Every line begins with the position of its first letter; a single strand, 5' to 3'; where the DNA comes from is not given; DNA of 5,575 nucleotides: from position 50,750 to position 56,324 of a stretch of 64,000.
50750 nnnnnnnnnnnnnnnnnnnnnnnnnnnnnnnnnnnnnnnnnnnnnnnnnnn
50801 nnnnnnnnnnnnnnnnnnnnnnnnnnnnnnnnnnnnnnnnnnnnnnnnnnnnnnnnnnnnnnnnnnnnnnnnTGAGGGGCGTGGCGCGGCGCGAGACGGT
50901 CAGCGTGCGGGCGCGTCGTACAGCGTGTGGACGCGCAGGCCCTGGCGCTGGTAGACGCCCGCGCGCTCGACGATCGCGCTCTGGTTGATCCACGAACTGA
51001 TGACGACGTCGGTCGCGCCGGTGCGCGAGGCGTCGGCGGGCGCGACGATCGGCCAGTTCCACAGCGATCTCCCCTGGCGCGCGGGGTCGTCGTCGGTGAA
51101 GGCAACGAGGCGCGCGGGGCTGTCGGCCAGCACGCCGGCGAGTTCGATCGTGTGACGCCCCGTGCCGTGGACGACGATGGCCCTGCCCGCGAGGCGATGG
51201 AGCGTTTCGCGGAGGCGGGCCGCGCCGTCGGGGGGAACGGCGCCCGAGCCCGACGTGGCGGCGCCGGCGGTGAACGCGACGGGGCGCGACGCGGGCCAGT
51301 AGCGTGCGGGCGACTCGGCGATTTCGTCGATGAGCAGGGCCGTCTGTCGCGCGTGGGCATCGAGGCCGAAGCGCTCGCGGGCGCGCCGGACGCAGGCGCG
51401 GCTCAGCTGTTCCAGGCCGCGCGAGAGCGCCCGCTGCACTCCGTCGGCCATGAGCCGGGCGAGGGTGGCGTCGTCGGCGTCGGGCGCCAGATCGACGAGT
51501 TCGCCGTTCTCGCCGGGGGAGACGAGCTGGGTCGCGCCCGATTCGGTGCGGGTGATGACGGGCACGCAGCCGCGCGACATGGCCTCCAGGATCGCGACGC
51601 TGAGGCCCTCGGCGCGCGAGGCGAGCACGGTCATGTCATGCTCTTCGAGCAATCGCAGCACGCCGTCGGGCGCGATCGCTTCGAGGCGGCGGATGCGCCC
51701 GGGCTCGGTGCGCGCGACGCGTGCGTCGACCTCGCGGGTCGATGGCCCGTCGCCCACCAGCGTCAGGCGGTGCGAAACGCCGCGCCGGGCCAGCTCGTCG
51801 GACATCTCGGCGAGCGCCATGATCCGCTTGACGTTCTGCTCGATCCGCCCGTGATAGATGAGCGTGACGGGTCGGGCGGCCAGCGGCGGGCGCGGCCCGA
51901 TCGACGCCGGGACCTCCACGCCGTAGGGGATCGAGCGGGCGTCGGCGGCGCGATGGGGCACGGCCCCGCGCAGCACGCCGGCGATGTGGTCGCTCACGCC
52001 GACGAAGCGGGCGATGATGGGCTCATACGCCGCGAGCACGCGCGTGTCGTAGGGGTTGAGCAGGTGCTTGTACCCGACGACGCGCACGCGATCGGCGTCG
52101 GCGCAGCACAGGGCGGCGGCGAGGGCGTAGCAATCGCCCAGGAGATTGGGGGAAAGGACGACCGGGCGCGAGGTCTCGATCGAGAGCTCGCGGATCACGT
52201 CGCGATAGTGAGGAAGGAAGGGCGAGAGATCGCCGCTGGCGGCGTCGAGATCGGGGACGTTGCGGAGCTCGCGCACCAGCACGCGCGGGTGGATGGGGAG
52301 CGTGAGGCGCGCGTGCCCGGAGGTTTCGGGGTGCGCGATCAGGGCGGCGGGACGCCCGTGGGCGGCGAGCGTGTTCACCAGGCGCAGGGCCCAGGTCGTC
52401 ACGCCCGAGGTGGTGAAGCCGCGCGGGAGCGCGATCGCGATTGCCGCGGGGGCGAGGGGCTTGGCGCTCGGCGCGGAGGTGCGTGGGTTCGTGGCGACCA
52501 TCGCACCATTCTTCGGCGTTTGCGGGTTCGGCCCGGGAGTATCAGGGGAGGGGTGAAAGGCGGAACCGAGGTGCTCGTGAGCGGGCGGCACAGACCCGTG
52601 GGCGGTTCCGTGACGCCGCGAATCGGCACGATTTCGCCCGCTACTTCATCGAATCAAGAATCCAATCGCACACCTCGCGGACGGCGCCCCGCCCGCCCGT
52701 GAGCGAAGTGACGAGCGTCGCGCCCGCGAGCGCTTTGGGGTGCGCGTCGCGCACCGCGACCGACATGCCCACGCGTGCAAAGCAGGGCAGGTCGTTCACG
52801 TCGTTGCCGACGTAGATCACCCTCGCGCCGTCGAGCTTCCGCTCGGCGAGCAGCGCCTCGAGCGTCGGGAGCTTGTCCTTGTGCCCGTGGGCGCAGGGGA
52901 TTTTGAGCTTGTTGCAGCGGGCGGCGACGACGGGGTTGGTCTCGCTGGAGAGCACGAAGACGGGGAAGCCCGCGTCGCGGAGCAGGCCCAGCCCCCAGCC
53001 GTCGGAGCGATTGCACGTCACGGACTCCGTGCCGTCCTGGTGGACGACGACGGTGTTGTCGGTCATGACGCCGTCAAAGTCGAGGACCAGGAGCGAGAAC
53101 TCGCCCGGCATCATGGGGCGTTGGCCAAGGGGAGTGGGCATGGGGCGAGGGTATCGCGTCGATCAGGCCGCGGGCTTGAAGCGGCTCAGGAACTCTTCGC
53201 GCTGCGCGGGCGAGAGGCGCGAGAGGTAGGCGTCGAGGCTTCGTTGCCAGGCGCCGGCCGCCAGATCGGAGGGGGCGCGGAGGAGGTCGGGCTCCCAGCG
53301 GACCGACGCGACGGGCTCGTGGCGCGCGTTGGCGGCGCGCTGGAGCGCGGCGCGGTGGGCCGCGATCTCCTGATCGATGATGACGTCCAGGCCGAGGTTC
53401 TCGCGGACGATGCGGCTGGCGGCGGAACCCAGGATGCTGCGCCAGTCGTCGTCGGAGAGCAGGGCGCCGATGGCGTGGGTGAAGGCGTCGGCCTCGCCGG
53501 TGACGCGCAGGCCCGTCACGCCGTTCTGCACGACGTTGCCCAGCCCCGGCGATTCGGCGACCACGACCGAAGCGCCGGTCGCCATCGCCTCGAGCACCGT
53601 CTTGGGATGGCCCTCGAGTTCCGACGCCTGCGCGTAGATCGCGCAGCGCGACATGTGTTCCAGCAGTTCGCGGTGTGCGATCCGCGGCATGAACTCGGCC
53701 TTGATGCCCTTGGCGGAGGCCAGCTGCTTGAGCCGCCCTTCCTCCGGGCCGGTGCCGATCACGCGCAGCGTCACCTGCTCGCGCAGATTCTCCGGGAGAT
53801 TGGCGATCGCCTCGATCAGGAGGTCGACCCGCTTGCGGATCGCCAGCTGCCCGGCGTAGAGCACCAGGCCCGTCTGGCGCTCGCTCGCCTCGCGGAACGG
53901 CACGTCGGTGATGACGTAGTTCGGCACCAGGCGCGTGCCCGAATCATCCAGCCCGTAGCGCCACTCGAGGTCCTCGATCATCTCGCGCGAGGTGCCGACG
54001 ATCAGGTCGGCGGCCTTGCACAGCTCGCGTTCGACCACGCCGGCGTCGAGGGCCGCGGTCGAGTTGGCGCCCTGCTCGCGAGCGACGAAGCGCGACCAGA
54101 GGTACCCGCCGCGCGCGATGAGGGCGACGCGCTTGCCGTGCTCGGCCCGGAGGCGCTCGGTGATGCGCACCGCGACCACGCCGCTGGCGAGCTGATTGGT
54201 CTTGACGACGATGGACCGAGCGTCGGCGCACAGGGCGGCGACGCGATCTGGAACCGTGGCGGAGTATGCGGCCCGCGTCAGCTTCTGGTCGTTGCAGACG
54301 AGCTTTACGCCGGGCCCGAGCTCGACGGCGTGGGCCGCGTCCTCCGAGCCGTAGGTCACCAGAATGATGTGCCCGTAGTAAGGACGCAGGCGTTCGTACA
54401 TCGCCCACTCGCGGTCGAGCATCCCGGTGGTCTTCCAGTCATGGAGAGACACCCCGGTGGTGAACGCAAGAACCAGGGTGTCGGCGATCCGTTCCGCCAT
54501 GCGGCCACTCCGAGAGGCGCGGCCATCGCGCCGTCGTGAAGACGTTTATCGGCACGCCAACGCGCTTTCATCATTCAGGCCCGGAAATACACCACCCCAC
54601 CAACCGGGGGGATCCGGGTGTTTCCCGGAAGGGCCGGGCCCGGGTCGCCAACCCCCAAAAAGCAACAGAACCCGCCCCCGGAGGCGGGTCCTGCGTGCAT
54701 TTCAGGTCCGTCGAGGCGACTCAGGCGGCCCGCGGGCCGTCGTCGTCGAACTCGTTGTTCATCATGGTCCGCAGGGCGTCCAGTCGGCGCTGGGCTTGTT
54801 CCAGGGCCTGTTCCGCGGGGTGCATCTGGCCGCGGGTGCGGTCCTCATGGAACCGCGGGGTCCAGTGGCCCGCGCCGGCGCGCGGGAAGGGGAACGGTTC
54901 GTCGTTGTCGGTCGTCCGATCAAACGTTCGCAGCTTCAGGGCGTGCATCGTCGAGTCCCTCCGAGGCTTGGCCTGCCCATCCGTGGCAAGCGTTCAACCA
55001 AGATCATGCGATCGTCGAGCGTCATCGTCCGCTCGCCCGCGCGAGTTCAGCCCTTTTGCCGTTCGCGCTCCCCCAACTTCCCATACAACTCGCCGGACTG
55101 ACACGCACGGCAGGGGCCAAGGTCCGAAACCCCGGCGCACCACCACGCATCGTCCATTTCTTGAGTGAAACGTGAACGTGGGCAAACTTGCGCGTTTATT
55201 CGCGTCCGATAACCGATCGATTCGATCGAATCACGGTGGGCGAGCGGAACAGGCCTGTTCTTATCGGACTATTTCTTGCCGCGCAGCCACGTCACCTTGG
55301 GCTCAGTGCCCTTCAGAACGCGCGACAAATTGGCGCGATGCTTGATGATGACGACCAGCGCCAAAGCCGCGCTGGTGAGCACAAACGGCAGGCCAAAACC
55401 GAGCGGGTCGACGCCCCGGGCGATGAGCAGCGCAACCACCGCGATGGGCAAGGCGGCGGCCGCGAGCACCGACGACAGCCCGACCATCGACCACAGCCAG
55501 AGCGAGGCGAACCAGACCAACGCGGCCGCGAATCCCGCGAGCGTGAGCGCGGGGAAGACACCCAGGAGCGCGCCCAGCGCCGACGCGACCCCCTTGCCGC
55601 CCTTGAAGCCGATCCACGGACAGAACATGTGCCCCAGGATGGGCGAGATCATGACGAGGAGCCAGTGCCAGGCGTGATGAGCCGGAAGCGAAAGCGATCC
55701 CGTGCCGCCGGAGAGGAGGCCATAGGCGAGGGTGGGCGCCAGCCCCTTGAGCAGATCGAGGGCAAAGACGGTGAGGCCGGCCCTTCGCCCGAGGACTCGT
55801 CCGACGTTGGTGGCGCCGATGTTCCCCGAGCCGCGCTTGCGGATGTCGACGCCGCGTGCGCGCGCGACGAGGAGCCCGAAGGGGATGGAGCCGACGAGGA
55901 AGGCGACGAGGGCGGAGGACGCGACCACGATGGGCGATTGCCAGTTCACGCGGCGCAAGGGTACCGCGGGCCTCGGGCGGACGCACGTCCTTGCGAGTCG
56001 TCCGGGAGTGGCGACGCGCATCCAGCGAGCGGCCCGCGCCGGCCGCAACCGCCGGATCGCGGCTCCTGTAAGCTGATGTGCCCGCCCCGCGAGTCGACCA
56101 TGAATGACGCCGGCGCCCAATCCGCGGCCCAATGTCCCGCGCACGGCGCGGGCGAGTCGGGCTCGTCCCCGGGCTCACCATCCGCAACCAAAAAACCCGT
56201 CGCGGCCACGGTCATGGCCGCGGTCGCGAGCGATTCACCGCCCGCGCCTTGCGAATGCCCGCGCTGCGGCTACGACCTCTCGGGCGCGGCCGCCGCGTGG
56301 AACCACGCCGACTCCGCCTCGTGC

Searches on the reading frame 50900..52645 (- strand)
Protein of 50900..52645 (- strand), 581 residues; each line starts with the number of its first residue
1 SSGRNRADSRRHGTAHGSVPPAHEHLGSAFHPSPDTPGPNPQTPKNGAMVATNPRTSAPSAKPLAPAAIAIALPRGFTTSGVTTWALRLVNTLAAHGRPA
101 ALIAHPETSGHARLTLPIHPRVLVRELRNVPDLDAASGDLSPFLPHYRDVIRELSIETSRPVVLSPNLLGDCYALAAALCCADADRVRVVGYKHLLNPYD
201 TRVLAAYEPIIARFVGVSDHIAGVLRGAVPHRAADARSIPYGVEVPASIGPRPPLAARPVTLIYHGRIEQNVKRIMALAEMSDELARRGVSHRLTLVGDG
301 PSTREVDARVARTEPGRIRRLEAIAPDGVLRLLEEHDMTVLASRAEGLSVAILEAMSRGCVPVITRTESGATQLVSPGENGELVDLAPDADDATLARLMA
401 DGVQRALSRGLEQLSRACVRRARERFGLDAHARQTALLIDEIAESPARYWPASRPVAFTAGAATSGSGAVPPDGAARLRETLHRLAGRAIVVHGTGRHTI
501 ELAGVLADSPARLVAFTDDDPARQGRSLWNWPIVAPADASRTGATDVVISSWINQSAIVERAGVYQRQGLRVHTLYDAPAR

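Call 92: search_protein_families(library=pfam, proteins=[window:50900-52645:-], max_evalue=0.0001)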
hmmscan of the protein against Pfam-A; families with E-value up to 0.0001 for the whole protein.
window:50900-52645:- (581 aa): 3 families
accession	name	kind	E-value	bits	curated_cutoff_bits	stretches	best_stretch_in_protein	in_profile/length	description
PF13692.12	Glyco_trans_1_4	-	2.1e-18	67.4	27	1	261-396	3-137/142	Glycosyl transferases group 1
PF00534.26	Glycos_transf_1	-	8e-13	48.7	26.4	1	259-400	15-157/172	Glycosyl transferases group 1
PF20706.3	GT4-conflict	-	1.2e-06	28.2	26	1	240-382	178-327/385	Family 4 Glycosyltransferase in conflict systems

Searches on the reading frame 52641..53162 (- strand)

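Call 92: search_protein_families(library=pfam, proteins=[window:52641-53162:-], max_evalue=0.0001)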
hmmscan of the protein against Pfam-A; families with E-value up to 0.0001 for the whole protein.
window:52641-53162:- (173 aa): 1 family
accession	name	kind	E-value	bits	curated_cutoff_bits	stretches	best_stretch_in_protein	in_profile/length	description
PF08282.18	Hydrolase_3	-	2.7e-08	34.3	20.9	1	93-153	184-244/255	haloacid dehalogenase-like hydrolase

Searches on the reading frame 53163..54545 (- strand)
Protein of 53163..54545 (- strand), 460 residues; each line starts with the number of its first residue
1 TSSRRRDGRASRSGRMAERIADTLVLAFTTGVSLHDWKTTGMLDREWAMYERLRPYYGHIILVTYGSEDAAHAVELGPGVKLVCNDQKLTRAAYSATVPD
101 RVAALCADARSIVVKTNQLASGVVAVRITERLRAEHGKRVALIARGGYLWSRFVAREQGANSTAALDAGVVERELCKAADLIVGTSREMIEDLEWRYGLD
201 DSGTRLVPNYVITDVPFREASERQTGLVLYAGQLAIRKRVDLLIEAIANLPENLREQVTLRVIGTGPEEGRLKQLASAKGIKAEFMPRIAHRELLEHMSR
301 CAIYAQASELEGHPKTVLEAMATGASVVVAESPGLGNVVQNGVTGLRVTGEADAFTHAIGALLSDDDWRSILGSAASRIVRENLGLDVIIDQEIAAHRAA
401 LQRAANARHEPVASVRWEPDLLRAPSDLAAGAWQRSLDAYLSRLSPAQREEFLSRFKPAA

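Call 92: search_protein_families(library=pfam, proteins=[window:53163-54545:-], max_evalue=0.0001)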
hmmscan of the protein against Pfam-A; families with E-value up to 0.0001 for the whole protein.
window:53163-54545:- (460 aa): 4 families
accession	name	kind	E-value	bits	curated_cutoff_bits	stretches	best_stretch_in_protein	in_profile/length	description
PF00534.26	Glycos_transf_1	-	2.9e-28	99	26.4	1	220-376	10-169/172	Glycosyl transferases group 1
PF13692.12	Glyco_trans_1_4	-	5.5e-23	82.2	27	1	227-365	3-142/142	Glycosyl transferases group 1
PF20706.3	GT4-conflict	-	9.2e-09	35.2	26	1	157-346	127-327/385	Family 4 Glycosyltransferase in conflict systems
PF13524.12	Glyco_trans_1_2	-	3.9e-05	24.1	25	0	243-382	5-131/144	Glycosyl transferase-like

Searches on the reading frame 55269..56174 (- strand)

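Call 92: search_protein_families(library=pfam, proteins=[window:55269-56174:-], max_evalue=0.0001)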
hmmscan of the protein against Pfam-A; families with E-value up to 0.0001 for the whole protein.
window:55269-56174:- (301 aa): 1 family
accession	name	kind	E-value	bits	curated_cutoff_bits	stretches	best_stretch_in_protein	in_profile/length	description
PF02660.20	G3P_acyltransf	-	2.9e-44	151.5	24.1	1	90-285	1-163/164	Glycerol-3-phosphate acyltransferase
